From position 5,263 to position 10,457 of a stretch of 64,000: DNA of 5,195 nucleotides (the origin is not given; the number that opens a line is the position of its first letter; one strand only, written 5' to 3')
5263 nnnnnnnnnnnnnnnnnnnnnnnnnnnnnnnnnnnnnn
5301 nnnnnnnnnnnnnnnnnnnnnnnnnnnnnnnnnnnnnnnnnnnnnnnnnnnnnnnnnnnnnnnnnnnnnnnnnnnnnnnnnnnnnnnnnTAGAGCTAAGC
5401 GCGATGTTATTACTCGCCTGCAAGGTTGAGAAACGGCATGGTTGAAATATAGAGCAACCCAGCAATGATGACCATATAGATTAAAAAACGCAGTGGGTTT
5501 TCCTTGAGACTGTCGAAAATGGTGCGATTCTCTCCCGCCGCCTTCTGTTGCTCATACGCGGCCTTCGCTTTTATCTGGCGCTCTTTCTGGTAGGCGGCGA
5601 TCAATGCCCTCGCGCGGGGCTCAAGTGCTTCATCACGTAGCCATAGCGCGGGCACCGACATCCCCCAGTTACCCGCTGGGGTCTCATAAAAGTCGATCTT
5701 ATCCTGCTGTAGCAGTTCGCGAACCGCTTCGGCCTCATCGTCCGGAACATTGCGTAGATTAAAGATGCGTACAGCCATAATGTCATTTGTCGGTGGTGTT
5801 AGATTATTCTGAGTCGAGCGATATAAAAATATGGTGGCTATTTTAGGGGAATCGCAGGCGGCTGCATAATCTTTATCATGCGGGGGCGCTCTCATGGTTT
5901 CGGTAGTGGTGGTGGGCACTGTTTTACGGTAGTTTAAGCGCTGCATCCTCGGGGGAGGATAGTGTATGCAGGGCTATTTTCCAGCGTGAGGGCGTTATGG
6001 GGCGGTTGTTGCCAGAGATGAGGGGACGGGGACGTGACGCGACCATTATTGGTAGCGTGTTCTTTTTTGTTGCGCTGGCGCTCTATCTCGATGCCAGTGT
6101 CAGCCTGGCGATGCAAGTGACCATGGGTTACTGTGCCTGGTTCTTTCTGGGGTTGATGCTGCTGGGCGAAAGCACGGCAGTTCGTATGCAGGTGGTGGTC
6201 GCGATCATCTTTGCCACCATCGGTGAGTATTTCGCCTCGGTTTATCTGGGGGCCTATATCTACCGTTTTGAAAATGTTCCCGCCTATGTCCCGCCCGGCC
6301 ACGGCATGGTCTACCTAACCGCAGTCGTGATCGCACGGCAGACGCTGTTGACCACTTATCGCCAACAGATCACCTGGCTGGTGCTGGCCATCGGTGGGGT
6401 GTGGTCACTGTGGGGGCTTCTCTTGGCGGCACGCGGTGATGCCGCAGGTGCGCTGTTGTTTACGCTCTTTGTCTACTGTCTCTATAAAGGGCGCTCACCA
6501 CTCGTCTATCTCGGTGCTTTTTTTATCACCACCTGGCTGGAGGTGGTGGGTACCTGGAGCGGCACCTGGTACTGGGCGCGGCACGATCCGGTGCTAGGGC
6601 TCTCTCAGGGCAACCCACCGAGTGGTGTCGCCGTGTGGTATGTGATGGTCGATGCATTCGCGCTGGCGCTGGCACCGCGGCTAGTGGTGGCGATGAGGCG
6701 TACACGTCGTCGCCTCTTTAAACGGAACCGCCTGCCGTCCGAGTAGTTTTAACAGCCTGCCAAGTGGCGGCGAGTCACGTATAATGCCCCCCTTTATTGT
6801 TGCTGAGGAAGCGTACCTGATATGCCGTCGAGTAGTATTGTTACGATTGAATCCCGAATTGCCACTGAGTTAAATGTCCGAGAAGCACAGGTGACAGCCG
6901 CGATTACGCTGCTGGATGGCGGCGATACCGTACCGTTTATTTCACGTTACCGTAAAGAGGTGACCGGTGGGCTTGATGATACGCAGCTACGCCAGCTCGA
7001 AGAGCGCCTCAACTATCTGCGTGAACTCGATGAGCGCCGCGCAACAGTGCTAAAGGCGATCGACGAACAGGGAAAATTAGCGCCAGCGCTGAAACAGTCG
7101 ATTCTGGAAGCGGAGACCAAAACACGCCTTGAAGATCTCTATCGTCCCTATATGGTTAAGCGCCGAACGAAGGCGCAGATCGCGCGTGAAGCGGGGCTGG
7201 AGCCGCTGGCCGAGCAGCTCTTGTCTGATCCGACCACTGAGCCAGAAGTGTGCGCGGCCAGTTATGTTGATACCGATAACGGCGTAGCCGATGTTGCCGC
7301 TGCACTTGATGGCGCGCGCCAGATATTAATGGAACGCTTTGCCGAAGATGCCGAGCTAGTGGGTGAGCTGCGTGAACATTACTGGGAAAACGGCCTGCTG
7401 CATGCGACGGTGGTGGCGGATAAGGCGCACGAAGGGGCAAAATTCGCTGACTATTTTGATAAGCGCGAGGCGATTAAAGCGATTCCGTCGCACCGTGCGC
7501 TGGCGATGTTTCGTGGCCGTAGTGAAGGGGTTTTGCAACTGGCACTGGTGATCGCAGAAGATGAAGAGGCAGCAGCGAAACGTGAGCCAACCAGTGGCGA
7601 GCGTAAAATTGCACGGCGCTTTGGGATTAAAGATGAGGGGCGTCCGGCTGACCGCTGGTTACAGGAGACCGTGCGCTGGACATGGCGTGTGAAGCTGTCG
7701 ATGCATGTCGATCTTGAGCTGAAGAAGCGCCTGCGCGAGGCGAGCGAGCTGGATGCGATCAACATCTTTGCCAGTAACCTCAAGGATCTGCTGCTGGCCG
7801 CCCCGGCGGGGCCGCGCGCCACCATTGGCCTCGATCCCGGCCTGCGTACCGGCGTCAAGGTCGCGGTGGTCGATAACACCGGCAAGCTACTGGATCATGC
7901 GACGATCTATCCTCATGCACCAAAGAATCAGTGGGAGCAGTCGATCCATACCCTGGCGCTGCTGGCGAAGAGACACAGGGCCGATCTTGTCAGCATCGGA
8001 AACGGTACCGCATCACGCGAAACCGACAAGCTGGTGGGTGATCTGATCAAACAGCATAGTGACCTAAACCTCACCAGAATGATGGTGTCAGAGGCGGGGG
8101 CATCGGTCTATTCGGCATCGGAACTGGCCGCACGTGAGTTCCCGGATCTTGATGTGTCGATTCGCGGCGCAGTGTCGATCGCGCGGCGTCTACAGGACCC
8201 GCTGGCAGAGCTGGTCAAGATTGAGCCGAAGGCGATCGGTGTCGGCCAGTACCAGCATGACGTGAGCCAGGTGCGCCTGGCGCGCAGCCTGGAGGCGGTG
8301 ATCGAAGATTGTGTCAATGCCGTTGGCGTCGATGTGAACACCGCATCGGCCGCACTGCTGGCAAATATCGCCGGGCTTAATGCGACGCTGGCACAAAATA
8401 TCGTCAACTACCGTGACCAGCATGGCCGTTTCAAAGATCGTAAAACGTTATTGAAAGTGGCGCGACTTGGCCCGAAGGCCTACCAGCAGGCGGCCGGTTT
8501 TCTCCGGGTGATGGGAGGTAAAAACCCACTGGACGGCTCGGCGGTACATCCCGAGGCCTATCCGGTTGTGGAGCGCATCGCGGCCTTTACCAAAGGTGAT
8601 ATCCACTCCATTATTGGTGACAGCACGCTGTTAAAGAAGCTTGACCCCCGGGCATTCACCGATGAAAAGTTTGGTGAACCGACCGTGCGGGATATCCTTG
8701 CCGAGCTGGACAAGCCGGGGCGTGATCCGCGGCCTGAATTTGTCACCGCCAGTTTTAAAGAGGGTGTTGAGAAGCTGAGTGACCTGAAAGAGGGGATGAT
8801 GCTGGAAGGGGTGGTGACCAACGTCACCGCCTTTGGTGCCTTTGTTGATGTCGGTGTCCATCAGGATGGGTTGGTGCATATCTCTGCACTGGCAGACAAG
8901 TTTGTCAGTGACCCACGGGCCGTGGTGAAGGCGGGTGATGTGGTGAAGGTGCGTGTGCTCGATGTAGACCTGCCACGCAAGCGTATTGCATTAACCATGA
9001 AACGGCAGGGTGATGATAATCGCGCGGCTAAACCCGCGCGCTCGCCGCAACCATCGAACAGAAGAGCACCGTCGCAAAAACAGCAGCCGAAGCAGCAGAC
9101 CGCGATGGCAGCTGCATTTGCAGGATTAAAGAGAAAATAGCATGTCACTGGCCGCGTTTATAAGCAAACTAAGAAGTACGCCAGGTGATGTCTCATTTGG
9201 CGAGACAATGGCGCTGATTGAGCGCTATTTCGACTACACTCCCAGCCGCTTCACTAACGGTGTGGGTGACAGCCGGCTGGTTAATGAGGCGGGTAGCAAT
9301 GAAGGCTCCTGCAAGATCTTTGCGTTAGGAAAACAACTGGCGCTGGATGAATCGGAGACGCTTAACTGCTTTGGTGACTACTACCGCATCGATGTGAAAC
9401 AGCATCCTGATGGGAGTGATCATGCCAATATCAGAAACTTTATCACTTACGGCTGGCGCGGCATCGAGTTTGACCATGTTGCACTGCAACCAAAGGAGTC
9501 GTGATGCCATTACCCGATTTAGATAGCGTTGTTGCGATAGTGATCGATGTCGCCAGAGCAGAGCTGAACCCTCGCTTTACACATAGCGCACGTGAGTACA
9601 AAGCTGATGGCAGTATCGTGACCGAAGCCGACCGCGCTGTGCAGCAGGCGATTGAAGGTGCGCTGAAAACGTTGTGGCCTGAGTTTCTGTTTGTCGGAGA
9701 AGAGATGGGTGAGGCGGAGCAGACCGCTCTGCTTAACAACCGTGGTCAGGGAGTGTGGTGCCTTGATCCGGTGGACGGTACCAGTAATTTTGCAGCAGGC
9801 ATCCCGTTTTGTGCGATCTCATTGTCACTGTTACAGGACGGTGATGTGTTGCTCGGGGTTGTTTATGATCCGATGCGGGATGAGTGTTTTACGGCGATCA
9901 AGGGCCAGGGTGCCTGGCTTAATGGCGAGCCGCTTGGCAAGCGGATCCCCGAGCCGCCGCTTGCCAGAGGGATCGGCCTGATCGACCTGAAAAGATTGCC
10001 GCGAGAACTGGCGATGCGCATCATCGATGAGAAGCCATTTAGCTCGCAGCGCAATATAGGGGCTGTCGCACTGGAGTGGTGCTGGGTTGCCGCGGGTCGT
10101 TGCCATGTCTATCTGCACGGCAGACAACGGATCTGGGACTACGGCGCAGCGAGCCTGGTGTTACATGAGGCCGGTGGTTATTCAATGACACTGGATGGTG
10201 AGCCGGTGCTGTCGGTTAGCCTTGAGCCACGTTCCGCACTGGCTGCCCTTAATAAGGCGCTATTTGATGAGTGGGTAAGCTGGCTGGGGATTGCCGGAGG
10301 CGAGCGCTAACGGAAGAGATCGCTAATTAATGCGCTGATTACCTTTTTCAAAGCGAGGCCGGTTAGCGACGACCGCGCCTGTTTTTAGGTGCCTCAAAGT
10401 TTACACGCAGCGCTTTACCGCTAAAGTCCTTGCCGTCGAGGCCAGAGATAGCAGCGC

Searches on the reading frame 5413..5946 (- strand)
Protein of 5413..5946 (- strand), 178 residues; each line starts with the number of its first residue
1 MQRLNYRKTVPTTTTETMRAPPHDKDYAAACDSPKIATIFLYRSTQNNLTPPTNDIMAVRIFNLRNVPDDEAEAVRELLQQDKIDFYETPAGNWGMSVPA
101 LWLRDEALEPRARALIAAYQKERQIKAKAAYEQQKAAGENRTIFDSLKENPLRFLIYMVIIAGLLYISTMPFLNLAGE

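Call 36: search_protein_families(library=pfam, proteins=[window:5413-5946:-], max_evalue=0.00001)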
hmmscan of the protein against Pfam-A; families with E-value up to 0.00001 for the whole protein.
window:5413-5946:- (178 aa): 1 family
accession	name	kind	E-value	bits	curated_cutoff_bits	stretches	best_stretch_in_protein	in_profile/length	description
PF19661.4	DUF6164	-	1.4e-38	132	27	1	57-168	1-112/116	Family of unknown function (DUF6164)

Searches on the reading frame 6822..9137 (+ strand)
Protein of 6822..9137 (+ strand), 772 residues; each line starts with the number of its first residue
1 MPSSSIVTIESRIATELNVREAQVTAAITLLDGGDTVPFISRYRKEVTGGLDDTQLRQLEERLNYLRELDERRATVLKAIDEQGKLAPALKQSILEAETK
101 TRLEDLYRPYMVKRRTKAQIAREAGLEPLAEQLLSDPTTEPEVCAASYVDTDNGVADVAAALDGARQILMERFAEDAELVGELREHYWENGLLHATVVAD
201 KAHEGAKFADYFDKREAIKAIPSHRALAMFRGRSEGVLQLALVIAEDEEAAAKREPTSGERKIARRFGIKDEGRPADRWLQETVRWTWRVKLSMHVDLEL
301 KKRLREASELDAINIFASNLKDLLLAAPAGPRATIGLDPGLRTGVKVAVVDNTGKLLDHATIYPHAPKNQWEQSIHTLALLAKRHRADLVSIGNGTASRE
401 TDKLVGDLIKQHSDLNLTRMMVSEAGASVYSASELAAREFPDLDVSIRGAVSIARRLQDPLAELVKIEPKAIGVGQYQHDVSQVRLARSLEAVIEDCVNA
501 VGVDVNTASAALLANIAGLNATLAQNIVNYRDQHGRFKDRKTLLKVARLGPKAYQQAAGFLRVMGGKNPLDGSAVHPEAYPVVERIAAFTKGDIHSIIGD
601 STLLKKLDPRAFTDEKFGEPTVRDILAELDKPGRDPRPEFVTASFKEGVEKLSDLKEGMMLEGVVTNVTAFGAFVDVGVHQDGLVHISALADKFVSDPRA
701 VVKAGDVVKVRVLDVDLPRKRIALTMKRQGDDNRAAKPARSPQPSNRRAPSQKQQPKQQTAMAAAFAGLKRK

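Call 36: search_protein_families(library=pfam, proteins=[window:6822-9137:+], max_evalue=0.00001)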
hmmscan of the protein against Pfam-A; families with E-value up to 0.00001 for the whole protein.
window:6822-9137:+ (772 aa): 9 families
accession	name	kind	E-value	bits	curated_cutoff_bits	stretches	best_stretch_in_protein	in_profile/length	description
PF22706.1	Tex_central_region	-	6.7e-74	248.2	27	1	136-316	1-178/178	Tex central region-like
PF16921.10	Tex_YqgF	-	4.5e-53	179.4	27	1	333-458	2-126/126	Tex protein YqgF-like domain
PF09371.15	Tex_N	-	1.4e-30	105.2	32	1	9-81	3-75/75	Tex-like protein N-terminal domain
PF12836.13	HHH_3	-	5.4e-28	97.3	27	1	498-562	1-65/65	Helix-hairpin-helix motif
PF17674.7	HHH_9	-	1.6e-24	87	23.1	1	568-637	1-70/70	HHH domain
PF00575.29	S1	-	3.4e-19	69.4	22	1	655-727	2-74/74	S1 RNA binding domain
PF14639.11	YqgF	-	1.6e-08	34.9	35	1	345-465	21-147/150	Holliday-junction resolvase-like of SPT6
PF14635.12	HHH_7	-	1.7e-07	32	27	1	476-563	10-103/104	Helix-hairpin-helix motif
PF23459.1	S1_RRP5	-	6.2e-07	30.3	27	1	655-717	1-63/72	RRP5 S1 domain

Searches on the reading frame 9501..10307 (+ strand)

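Call 36: search_protein_families(library=pfam, proteins=[window:9501-10307:+], max_evalue=0.00001)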
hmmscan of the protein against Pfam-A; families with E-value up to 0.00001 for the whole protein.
window:9501-10307:+ (269 aa): 1 family
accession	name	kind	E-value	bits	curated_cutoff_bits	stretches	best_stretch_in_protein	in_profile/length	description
PF00459.30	Inositol_P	-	1.5e-49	169.4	27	1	11-250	13-254/271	Inositol monophosphatase family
